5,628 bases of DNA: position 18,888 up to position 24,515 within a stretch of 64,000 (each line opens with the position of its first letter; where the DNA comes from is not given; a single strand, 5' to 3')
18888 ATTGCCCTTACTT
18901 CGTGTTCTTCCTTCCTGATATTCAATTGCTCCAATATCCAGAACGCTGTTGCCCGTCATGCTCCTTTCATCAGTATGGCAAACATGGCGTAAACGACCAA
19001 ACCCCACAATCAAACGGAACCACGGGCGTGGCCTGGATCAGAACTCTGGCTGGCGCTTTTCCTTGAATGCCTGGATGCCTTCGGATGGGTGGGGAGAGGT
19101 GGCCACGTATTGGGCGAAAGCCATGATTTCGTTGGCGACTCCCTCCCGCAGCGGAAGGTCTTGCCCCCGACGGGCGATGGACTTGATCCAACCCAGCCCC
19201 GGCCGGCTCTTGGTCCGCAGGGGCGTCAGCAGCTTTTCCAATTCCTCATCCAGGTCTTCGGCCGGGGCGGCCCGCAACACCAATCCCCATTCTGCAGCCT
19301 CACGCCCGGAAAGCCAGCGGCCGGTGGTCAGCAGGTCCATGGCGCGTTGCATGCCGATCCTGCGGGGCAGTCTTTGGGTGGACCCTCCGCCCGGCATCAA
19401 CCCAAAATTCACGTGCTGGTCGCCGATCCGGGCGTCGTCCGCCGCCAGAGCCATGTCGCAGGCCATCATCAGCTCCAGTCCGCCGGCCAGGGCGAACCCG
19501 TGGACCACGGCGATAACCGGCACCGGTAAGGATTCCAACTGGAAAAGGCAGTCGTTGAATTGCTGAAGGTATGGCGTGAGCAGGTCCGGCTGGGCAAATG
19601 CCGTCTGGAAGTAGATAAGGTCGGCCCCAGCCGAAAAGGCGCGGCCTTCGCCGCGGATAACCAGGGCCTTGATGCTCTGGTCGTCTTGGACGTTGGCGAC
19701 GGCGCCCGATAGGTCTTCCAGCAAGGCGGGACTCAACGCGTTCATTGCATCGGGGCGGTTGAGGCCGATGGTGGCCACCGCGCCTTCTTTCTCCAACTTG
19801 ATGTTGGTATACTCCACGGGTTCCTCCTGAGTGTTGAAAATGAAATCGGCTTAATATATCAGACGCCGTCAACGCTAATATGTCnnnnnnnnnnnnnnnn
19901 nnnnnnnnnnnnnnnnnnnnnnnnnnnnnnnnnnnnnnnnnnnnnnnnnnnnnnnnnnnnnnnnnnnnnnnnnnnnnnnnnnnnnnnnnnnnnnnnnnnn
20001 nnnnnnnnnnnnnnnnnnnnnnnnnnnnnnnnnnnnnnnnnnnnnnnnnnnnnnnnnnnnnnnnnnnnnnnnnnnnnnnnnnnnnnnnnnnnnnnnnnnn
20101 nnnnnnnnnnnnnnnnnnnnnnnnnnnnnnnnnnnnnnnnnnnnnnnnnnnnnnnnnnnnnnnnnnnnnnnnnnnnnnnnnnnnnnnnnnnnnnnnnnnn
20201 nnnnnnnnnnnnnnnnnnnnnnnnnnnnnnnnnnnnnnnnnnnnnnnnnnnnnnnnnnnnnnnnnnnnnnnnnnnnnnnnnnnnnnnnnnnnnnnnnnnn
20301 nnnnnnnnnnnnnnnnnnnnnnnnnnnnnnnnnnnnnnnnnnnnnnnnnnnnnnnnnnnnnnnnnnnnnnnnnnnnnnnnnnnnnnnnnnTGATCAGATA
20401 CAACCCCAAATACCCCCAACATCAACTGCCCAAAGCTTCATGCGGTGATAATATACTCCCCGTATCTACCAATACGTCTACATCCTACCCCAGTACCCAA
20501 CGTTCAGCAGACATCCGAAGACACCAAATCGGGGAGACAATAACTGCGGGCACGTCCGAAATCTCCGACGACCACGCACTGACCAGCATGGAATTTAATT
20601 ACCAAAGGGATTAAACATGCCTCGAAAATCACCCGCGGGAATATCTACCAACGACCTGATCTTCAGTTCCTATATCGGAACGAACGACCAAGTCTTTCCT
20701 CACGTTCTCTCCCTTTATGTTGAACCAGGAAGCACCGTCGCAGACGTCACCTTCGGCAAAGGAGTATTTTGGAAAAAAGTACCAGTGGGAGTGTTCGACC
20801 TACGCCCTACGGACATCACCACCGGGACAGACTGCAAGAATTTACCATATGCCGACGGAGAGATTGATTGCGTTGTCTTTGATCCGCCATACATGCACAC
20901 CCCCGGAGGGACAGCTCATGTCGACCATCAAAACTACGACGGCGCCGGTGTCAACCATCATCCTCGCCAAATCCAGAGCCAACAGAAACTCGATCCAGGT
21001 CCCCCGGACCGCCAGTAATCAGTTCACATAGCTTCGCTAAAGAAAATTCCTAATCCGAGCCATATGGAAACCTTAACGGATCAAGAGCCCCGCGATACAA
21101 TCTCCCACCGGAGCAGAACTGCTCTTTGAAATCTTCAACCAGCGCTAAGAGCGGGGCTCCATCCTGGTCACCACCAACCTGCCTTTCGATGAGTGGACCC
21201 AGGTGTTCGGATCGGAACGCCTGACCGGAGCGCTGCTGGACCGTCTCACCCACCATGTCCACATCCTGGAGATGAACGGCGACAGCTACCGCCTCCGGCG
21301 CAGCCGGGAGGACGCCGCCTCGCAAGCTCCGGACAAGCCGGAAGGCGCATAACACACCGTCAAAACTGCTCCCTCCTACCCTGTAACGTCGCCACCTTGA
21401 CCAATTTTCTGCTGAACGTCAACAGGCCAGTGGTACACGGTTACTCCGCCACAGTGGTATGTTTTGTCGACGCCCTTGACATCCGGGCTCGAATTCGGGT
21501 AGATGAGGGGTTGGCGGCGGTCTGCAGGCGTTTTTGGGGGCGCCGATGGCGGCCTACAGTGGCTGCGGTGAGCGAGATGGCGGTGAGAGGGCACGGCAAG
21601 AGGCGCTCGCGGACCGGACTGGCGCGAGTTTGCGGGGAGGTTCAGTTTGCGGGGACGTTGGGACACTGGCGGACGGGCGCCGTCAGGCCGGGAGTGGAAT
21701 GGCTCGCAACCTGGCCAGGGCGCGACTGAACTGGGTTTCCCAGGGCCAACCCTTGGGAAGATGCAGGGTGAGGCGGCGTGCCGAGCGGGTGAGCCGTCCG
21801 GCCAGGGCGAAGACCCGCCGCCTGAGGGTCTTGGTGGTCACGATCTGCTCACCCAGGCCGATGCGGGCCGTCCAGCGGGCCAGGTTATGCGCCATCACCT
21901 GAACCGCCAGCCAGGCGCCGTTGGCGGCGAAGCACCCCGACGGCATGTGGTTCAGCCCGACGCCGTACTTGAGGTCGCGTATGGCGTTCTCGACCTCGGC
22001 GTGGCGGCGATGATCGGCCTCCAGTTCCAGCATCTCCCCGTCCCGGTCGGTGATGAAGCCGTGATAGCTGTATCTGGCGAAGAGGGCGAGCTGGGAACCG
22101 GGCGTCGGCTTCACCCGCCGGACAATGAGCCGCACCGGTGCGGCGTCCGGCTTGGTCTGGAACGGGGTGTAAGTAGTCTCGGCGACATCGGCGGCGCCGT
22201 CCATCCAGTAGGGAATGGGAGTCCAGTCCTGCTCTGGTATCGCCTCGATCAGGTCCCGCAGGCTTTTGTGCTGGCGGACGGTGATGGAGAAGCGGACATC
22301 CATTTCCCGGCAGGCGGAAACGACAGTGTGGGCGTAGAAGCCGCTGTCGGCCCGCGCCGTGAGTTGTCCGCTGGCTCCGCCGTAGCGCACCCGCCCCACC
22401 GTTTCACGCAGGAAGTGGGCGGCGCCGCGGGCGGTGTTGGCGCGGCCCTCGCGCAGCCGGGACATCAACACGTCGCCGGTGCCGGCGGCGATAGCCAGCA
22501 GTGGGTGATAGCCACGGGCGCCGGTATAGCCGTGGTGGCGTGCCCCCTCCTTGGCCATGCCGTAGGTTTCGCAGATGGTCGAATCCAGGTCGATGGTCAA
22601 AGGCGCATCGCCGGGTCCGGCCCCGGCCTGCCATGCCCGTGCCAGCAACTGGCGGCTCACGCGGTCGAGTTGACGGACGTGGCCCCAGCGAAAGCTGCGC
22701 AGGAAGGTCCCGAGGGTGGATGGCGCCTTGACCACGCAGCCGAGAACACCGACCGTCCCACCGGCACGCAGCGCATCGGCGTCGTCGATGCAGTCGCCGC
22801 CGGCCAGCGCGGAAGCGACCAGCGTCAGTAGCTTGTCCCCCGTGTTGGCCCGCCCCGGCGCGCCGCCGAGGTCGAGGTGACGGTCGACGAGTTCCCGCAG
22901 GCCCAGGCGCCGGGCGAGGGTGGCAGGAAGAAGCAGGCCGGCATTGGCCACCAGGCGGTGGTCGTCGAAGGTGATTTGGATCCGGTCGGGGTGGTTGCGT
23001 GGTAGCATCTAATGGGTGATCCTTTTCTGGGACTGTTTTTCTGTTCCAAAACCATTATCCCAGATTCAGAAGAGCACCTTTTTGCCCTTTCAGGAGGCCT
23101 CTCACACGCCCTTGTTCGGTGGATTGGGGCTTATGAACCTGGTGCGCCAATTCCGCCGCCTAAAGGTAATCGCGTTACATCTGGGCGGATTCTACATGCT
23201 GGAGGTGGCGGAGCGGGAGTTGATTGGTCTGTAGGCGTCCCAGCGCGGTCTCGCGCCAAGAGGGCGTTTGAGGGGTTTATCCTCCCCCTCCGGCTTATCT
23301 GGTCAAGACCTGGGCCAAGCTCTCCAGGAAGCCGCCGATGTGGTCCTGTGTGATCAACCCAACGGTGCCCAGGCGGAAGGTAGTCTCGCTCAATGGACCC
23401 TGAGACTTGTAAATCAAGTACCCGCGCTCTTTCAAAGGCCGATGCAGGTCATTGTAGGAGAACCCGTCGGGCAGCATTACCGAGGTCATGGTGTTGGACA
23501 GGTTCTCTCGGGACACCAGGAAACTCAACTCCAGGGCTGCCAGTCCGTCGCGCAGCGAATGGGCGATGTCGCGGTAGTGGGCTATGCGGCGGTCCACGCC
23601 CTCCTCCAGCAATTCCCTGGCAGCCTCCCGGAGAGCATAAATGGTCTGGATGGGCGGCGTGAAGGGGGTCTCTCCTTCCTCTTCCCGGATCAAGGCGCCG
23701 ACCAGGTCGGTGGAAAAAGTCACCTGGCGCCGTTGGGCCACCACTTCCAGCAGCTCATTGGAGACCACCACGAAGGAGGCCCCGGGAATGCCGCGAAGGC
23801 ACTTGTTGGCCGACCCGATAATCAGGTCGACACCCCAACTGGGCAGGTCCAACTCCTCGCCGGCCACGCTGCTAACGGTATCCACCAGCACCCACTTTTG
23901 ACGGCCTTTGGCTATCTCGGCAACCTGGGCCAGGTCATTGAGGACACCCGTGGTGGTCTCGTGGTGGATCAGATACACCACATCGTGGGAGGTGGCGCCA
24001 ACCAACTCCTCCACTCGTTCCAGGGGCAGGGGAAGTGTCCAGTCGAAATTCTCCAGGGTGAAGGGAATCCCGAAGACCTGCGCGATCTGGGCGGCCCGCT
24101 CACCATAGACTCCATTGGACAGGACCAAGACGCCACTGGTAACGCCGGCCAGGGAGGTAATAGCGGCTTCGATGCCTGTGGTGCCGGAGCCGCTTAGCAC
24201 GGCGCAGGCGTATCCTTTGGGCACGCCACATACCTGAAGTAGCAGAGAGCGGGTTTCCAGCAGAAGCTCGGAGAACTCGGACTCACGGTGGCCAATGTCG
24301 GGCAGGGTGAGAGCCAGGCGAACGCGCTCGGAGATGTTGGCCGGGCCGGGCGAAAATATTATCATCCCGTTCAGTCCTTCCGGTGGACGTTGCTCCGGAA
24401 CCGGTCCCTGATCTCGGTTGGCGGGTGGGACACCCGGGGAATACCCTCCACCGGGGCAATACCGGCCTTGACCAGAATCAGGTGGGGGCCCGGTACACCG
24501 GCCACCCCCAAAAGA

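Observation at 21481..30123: Phosphonate (2-AEP-type) biosynthetic operon sits between two IS1380-family copies, downstream of the IRR of the complete copy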

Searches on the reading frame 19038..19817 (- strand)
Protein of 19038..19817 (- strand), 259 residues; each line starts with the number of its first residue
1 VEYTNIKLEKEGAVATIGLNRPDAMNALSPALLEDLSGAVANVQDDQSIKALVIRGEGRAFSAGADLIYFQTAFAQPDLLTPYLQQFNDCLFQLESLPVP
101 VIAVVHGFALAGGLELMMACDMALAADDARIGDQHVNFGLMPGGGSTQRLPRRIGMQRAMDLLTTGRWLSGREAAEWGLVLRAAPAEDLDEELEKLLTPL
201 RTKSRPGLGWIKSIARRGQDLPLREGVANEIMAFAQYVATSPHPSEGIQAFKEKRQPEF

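Call 34: search_protein_families(library=pfam, proteins=[window:19038-19817:-], max_evalue=0.001)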
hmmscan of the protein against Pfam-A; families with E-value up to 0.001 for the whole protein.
window:19038-19817:- (259 aa): 2 families
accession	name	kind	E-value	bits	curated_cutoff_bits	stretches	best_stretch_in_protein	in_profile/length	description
PF00378.25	ECH_1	-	3.6e-58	197.3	27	1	9-259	1-248/251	Enoyl-CoA hydratase/isomerase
PF16113.10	ECH_2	-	1.9e-26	93.8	27.2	1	15-200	2-187/335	Enoyl-CoA hydratase/isomerase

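Call 65: find_encoding_contigs(protein=window:19038-19817:-, flank=10000, max_places=10)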
Protein window:19038-19817:- (259 aa): 4 contigs read that carry it; 3 places shown.
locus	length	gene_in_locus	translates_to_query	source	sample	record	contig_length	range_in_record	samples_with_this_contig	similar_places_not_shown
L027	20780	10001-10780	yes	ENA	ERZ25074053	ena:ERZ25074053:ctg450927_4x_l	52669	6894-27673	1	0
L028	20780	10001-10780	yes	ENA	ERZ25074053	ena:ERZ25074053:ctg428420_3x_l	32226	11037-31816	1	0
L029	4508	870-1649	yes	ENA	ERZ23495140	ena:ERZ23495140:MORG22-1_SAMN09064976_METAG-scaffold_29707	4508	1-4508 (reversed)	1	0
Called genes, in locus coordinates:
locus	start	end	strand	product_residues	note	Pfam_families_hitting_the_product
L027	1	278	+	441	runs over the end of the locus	PF13701:DDE_Tnp_1_4, PF01609:DDE_Tnp_1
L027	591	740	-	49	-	-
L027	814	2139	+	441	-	PF13701:DDE_Tnp_1_4, PF01609:DDE_Tnp_1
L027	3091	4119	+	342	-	PF08100:Dimerisation, PF00891:Methyltransf_2, PF13649:Methyltransf_25 (weak), PF13847:Methyltransf_31 (weak), PF08242:Methyltransf_12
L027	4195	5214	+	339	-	PF13714:PEP_mutase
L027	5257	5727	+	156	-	PF02776:TPP_enzyme_N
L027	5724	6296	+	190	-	PF02775:TPP_enzyme_C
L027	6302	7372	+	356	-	PF00266:Aminotran_5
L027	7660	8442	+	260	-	PF13701:DDE_Tnp_1_4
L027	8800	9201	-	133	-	-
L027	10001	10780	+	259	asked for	PF00378:ECH_1, PF16113:ECH_2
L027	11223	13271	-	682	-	PF20720:nSTAND3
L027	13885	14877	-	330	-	PF00248:Aldo_ket_red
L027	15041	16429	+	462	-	PF04909:Amidohydro_2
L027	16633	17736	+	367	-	PF04909:Amidohydro_2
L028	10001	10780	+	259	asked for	PF00378:ECH_1, PF16113:ECH_2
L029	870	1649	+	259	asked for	PF00378:ECH_1, PF16113:ECH_2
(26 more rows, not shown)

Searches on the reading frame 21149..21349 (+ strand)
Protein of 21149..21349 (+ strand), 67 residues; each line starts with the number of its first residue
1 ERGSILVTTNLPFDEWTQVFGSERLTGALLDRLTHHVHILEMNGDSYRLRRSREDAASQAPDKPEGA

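Call 34: search_protein_families(library=pfam, proteins=[window:21149-21349:+], max_evalue=0.001)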
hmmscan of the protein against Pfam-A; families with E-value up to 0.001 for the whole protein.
seq(67 aa): 1 family
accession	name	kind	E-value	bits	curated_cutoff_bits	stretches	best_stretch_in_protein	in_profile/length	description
PF01695.23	IstB_IS21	-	1.2e-19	71.2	24.1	1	1-54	184-237/238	IstB-like ATP binding protein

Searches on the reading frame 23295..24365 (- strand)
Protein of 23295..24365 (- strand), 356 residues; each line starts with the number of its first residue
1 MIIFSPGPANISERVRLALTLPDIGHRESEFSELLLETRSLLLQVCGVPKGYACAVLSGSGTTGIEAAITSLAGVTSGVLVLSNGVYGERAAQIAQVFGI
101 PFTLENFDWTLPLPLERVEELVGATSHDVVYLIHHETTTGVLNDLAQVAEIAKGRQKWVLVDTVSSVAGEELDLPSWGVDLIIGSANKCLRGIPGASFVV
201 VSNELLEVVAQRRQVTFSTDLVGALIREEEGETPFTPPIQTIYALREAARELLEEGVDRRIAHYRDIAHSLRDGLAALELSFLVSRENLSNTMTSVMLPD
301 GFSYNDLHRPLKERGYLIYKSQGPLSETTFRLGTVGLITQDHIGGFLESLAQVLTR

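Call 3: search_protein_families(library=pfam, proteins=[window:23295-24365:-], max_evalue=0.001)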
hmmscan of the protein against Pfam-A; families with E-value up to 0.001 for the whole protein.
window:23295-24365:- (356 aa): 1 family
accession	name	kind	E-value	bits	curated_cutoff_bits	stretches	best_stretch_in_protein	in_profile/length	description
PF00266.25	Aminotran_5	-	9.5e-21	74.6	21.5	1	25-315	35-332/371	Aminotransferase class-V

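Call 4: search_protein_families(library=ncbifam, proteins=[window:23295-24365:-], max_evalue=0.001)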
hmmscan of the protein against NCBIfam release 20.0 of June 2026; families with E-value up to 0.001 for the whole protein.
window:23295-24365:- (356 aa): 16 families
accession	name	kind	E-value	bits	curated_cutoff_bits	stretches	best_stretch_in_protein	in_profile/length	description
TIGR03301.1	PhnW-AepZ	equivalog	1.8e-93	313.8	360.8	1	2-353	1-354/355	2-aminoethylphosphonate aminotransferase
NF010006.0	PRK13479.1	equivalog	4.5e-65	220.2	296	1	2-354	7-361/369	2-aminoethylphosphonate--pyruvate transaminase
TIGR02326.1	transamin_PhnW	equivalog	4e-63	213.7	400.8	1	2-353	5-359/363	2-aminoethylphosphonate--pyruvate transaminase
NF045640.1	AspGlyoxATaseBhcA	equivalog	1.6e-47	162.3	650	1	3-340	7-350/395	L-aspartate--glyoxylate aminotransferase BhcA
NF046070.1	PyrdoxPyrvTramin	equivalog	3.4e-36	124.9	600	1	2-336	7-345/369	pyridoxamine--pyruvate transaminase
TIGR01364.1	serC_1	equivalog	2e-15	56.5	443.6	1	19-257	31-257/358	phosphoserine transaminase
NF003764.0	PRK05355.1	equivalog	7.9e-13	48.1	253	1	22-256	37-255/357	3-phosphoserine/phosphohydroxythreonine transaminase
NF002841.0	PRK03080.1-2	equivalog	1.1e-07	31.2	477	1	25-205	40-211/389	phosphoserine transaminase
TIGR01979.1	sufS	subfamily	7.1e-07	28.4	475.1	1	114-209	148-241/403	SufS family cysteine desulfurase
TIGR01976.1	am_tr_V_VC1184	hypoth_equivalog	1.9e-05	24.1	352.35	1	130-220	162-249/401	cysteine desulfurase-like protein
TIGR04343.1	egtE_PLP_lyase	equivalog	5.5e-05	22.1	400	1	42-212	63-226/370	ergothioneine biosynthesis PLP-dependent enzyme EgtE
TIGR03235.1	DNA_S_dndA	equivalog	6.3e-05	22.4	480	1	128-298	140-300/353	cysteine desulfurase DndA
TIGR01328.1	met_gam_lyase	equivalog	6.5e-05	22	549.7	1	51-226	73-241/391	methionine gamma-lyase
TIGR01366.1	serC_3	equivalog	9e-05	21.8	401.65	1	24-259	32-261/361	phosphoserine transaminase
NF006810.0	PRK09331.1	subfamily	0.00025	19.9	301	1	125-215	157-249/397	Sep-tRNA:Cys-tRNA synthetase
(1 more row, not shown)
